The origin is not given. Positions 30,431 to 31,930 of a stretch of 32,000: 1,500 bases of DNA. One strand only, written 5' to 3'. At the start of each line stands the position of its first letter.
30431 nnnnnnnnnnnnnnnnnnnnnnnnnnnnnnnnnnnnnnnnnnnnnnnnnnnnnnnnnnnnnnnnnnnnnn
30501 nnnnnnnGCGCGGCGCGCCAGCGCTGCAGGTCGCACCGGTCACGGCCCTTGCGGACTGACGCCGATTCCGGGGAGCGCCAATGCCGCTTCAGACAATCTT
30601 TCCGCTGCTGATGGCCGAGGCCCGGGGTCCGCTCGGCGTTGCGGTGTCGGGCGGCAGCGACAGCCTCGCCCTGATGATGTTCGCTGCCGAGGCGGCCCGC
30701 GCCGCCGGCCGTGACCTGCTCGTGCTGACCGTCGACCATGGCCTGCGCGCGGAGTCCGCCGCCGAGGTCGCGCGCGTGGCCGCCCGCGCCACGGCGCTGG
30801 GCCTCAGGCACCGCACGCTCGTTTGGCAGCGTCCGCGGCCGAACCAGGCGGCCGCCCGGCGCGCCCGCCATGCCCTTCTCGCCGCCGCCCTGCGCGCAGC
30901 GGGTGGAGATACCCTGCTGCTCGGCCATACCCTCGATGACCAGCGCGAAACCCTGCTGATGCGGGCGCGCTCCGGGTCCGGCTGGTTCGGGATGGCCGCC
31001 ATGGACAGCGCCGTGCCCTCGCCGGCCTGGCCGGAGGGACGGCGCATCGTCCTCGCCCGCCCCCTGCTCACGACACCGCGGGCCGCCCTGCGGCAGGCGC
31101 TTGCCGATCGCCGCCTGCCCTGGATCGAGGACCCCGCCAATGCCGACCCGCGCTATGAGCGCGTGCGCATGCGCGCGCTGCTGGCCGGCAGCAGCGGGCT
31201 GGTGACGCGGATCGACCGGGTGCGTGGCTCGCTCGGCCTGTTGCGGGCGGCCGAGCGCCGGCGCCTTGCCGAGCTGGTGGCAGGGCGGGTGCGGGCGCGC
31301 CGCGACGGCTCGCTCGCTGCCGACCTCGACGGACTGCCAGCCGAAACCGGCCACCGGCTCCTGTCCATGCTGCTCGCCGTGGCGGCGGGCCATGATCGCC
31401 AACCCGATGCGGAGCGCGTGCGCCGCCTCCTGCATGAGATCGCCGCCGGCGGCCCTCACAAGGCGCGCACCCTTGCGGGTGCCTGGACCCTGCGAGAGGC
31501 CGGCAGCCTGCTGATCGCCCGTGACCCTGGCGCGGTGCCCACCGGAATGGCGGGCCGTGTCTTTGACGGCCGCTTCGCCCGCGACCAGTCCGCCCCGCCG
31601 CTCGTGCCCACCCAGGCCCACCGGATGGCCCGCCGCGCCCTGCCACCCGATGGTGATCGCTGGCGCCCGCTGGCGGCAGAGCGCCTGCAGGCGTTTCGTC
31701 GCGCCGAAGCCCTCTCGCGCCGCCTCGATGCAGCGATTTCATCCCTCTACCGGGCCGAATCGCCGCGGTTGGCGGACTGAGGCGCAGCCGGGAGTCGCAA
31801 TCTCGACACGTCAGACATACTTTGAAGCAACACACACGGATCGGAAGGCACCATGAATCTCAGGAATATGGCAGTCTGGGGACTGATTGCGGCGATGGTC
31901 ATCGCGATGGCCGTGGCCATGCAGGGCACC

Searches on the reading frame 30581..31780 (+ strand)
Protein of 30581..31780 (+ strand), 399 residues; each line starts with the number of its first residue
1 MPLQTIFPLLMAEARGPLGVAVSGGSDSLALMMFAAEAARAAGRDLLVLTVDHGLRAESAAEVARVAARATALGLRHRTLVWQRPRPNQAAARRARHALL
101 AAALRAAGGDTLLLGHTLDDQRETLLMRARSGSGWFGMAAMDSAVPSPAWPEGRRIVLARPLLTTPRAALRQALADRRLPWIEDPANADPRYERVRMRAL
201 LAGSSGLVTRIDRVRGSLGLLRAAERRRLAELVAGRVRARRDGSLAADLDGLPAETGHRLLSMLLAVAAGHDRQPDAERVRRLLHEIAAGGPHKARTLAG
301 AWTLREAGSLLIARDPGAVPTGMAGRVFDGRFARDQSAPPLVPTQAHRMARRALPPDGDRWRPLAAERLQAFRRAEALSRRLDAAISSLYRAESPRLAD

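Call 56: search_protein_families(library=pfam, proteins=[window:30581-31780:+], max_evalue=0.01)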
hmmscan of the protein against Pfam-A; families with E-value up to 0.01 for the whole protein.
window:30581-31780:+ (399 aa): 2 families
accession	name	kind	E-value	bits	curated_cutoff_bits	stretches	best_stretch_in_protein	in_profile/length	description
PF01171.26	ATP_bind_3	-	8.9e-37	127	27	1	19-199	3-181/182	PP-loop family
PF00733.27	Asn_synthase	-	0.0042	17.2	21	1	13-82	15-79/354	Asparagine synthase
